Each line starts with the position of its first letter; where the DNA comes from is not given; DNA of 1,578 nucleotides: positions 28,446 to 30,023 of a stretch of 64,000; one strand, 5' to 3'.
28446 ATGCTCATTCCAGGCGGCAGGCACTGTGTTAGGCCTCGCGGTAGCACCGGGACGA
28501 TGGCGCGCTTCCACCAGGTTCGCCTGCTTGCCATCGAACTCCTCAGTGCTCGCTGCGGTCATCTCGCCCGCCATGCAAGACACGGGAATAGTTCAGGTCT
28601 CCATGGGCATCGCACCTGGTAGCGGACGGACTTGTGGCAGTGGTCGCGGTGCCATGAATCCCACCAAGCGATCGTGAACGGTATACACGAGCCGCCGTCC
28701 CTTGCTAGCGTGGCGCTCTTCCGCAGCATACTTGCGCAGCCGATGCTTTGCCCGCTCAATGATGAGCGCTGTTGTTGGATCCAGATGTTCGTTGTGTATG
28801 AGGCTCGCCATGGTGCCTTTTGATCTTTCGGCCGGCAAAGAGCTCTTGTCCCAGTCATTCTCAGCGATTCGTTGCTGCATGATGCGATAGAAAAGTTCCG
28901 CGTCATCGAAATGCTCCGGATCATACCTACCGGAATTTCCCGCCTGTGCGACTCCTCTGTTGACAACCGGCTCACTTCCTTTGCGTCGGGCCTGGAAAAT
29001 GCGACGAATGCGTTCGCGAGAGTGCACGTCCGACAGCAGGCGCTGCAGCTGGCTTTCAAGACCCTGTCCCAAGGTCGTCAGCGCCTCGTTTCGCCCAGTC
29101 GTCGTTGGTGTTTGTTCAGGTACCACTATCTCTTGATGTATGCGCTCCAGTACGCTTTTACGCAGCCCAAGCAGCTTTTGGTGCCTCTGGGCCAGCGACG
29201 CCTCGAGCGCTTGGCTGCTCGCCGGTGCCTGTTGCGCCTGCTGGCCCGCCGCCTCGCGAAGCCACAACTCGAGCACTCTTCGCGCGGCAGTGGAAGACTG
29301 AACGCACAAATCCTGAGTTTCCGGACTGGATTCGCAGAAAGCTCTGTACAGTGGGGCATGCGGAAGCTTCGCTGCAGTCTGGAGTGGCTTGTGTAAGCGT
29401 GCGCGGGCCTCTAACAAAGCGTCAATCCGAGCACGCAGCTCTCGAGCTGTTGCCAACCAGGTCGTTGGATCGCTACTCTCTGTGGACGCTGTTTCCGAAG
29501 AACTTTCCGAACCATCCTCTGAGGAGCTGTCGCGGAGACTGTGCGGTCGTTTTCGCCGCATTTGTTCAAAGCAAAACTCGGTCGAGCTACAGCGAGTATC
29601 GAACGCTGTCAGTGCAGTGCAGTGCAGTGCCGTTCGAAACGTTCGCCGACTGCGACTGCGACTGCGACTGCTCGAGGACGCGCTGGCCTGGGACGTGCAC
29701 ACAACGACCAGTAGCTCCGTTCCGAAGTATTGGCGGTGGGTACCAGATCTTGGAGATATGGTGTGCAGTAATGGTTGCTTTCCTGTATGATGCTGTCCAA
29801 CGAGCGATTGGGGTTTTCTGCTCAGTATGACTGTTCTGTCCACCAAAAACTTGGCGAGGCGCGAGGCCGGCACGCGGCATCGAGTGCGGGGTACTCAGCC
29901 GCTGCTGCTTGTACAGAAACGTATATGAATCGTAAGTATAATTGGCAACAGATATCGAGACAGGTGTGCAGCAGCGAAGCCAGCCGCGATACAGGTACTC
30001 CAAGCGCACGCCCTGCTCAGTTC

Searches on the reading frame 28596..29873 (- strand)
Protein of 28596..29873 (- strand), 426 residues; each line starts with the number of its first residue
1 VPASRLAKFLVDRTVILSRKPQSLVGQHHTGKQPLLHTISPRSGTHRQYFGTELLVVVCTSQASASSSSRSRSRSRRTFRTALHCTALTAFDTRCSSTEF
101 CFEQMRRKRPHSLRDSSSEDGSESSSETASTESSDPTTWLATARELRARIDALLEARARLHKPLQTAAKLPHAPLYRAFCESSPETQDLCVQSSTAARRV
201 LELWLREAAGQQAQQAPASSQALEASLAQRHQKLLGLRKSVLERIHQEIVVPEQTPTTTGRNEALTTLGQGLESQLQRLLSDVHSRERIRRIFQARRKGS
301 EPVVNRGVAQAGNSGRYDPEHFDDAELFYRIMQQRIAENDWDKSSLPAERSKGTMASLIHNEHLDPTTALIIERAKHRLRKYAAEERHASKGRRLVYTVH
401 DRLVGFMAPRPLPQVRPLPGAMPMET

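Call 26: search_protein_families(library=pfam, proteins=[window:28596-29873:-], max_evalue=0.00001)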
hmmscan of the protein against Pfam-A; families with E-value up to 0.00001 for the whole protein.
window:28596-29873:- (426 aa): 1 family
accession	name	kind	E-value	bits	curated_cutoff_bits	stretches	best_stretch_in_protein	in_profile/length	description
PF08164.17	TRAUB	-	6.9e-08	33.3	20.3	1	371-411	25-66/83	Apoptosis-antagonizing transcription factor, C-terminal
